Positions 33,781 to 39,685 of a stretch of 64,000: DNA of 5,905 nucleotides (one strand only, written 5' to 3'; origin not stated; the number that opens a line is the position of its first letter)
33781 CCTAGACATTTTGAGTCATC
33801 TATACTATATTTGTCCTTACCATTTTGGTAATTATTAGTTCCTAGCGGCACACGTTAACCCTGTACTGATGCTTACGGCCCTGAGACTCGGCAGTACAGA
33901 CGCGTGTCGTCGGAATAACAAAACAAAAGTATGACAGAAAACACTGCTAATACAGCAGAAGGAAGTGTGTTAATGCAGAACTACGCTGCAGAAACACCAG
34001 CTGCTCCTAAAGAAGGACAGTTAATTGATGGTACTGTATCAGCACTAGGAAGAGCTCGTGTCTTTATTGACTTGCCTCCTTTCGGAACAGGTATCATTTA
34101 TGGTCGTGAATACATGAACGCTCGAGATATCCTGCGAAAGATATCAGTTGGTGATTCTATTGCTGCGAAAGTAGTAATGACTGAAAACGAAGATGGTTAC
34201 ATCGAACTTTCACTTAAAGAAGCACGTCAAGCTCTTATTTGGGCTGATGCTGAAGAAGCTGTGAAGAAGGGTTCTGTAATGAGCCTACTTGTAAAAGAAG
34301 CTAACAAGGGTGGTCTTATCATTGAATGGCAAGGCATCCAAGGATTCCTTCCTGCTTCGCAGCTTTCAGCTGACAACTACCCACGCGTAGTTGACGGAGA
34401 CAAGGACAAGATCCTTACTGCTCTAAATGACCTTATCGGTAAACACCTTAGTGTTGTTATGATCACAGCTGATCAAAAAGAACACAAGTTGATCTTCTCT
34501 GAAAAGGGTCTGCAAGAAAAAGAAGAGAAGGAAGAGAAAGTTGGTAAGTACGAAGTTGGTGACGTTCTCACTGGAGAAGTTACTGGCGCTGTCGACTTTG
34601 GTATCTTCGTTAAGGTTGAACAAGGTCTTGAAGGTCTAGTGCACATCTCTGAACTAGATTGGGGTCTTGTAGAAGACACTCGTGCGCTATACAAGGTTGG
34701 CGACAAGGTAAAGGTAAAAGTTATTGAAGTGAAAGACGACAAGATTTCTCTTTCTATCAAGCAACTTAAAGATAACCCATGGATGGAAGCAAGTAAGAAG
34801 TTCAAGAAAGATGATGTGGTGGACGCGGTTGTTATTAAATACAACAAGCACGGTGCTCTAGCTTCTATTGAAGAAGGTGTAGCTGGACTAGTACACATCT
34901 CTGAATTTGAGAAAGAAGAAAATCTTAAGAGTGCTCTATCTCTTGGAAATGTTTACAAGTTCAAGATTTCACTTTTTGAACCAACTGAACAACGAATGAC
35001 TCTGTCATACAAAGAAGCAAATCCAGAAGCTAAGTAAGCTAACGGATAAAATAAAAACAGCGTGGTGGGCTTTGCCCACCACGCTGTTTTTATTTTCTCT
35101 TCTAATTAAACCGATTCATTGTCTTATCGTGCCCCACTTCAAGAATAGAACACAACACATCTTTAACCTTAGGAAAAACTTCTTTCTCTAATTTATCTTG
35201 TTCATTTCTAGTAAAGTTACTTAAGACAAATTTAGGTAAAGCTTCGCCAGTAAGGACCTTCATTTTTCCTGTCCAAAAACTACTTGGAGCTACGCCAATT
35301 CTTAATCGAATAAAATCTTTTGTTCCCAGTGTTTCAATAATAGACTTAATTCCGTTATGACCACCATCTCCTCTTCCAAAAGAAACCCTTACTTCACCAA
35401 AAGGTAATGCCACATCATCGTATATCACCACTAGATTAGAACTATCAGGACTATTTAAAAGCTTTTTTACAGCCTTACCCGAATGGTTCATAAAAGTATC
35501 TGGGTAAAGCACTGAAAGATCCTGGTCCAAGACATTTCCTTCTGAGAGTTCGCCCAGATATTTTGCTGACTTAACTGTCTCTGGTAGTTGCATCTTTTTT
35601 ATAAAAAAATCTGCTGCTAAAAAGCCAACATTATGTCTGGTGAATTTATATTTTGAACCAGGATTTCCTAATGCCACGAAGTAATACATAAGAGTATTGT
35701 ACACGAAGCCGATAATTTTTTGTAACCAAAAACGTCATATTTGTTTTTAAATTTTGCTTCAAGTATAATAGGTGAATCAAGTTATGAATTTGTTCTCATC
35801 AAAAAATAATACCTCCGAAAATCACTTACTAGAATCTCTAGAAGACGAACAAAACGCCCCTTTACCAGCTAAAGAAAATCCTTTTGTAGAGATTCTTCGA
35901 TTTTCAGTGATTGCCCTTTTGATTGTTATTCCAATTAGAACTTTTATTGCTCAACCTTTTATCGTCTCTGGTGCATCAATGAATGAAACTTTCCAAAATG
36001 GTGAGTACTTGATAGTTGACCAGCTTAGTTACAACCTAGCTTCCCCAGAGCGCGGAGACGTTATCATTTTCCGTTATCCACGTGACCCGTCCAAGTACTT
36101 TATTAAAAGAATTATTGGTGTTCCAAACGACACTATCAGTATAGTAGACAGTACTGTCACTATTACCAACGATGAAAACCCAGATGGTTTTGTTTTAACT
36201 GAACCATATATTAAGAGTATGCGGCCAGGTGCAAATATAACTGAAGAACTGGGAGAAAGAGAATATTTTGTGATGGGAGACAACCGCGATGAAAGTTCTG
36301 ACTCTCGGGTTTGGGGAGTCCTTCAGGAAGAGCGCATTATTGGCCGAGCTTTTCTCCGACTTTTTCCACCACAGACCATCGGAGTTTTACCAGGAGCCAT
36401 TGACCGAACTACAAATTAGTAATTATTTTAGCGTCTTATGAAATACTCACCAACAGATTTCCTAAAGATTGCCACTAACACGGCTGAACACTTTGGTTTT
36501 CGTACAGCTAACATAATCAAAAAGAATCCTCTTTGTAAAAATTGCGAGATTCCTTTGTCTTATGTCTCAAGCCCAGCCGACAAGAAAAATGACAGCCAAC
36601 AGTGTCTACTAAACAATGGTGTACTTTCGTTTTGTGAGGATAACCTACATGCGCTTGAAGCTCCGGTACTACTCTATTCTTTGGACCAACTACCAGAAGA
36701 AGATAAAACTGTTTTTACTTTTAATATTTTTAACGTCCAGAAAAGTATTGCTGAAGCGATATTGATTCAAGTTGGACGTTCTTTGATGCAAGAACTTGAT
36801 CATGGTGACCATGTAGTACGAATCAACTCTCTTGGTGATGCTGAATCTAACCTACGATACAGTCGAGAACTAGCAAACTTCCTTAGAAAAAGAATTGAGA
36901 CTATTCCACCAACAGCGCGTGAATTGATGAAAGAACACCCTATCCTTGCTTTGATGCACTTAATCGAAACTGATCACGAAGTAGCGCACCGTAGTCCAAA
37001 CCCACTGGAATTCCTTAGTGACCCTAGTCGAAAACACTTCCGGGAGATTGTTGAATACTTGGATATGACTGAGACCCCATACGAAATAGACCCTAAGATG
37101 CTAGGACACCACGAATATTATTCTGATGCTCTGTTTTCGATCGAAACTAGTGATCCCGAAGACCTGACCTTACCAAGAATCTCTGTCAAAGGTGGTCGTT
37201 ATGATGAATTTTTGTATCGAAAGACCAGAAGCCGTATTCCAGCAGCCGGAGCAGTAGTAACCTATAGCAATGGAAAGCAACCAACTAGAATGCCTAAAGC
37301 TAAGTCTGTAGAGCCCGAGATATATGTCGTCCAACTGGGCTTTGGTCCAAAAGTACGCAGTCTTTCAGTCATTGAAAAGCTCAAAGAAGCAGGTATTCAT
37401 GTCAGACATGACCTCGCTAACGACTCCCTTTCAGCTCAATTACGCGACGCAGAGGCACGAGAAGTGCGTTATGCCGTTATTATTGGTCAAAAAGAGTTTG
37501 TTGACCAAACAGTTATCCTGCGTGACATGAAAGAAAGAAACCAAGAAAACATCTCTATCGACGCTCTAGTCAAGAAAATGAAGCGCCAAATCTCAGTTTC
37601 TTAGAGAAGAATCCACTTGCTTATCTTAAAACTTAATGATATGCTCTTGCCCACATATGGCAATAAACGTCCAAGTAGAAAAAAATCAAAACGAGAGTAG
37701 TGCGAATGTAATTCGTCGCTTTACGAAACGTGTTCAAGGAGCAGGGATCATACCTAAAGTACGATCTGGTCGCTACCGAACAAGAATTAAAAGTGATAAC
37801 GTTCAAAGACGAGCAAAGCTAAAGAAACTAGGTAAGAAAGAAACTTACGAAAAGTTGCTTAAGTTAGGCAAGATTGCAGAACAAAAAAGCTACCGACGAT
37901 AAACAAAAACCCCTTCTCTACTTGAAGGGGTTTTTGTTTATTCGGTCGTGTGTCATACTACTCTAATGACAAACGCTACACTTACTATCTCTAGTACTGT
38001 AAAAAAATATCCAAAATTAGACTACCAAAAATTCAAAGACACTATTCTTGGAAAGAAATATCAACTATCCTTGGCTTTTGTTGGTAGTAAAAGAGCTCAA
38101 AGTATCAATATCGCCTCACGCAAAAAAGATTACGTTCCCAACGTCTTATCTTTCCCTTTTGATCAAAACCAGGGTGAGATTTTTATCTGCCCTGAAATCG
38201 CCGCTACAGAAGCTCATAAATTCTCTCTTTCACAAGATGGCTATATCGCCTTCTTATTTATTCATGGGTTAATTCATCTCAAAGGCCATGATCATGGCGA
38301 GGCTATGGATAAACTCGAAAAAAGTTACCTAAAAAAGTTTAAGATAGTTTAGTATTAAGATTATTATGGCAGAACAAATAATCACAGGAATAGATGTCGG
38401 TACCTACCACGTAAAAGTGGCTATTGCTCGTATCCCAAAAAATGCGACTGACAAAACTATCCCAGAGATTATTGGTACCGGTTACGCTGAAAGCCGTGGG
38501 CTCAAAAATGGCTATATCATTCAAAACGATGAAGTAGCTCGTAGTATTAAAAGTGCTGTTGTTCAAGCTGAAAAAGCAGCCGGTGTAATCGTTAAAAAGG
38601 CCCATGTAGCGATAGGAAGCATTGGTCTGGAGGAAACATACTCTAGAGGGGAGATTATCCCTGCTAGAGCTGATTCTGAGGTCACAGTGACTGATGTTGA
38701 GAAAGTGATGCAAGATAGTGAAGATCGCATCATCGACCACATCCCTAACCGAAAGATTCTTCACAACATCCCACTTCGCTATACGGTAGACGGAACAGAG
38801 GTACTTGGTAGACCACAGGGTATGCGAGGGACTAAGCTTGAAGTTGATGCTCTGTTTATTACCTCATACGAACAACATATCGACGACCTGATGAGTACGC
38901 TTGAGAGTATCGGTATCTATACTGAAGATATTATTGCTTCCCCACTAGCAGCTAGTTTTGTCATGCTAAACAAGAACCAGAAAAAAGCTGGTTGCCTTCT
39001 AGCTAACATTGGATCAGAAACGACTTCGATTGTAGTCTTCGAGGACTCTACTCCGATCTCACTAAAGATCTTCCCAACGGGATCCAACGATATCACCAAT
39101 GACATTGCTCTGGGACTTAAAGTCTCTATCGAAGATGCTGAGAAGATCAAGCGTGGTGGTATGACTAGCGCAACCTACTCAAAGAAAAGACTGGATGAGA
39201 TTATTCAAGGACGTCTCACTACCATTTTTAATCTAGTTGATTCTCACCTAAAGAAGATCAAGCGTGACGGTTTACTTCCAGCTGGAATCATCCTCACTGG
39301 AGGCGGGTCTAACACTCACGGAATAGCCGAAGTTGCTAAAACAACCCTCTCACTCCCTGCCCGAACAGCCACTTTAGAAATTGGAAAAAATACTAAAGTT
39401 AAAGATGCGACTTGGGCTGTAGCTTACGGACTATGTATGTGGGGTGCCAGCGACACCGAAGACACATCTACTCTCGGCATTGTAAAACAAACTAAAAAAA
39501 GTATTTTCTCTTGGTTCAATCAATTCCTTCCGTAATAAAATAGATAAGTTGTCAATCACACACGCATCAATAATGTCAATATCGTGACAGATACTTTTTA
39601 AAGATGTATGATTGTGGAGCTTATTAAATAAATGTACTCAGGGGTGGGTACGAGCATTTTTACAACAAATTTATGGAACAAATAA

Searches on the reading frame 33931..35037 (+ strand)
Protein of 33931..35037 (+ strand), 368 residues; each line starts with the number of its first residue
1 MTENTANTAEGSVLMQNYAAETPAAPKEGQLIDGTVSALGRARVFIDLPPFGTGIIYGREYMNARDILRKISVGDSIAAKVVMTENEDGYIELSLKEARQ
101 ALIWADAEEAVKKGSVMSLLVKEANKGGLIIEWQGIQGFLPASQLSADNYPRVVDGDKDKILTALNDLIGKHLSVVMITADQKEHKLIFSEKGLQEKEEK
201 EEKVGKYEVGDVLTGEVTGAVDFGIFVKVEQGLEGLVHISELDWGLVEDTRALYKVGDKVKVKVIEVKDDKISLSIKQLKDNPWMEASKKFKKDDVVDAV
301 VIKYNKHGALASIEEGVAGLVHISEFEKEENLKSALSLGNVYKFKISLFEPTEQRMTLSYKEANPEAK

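Call 102: search_protein_families(library=pfam, proteins=[window:33931-35037:+], max_evalue=0.001)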
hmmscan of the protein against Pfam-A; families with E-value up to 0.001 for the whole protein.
window:33931-35037:+ (368 aa): 4 families
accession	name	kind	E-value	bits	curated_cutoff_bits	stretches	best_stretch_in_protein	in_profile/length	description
PF00575.29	S1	-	5.9e-43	145.6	22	4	206-277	1-74/74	S1 RNA binding domain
PF23459.1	S1_RRP5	-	6e-12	46.4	27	0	292-354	2-66/72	RRP5 S1 domain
PF21710.3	Spt6_S1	-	4.2e-06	27.4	27.5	0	209-276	16-84/91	Spt6, S1/OB domain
PF21543.3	CvfB_2nd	-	0.00015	22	27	0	255-277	52-75/76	Virulence regulatory factor CvfB, second domain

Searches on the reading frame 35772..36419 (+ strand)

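Call 102: search_protein_families(library=pfam, proteins=[window:35772-36419:+], max_evalue=0.001)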
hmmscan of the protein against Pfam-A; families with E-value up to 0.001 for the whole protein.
window:35772-36419:+ (215 aa): 2 families
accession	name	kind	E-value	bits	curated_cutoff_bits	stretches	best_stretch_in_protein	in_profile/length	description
PF10502.14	Peptidase_S26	-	1.2e-43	149.4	22.9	1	40-197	3-167/168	Signal peptidase, peptidase S26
PF00717.28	Peptidase_S24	-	0.00019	21.5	23.3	1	65-124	40-91/116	Peptidase S24-like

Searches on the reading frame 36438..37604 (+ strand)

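Call 102: search_protein_families(library=pfam, proteins=[window:36438-37604:+], max_evalue=0.001)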
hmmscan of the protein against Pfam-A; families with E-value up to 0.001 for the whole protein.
window:36438-37604:+ (388 aa): 2 families
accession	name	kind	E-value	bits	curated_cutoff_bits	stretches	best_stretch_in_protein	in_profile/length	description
PF03129.25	HGTP_anticodon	-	1.8e-15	57.3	21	1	309-383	19-93/94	Anticodon binding domain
PF13393.11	tRNA-synt_His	-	0.00017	21.4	25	1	153-273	182-302/308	Histidyl-tRNA synthetase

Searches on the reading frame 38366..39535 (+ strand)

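Call 102: search_protein_families(library=pfam, proteins=[window:38366-39535:+], max_evalue=0.001)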
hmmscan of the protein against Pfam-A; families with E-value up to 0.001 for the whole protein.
window:38366-39535:+ (389 aa): 4 families
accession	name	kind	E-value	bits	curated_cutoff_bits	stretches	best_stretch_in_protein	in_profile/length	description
PF14450.12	FtsA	-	1.2e-23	84.2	31.8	1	212-355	2-127/127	Cell division protein FtsA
PF02491.25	SHS2_FTSA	-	8.9e-14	52.1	25.4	1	93-166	9-79/79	SHS2 domain inserted in FTSA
PF11104.14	PilM_2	-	9.3e-09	35.1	27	1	159-334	125-304/340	Type IV pilus assembly protein PilM;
PF06723.19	MreB_Mbl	-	0.00025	20.4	27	0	267-335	233-304/327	MreB/Mbl protein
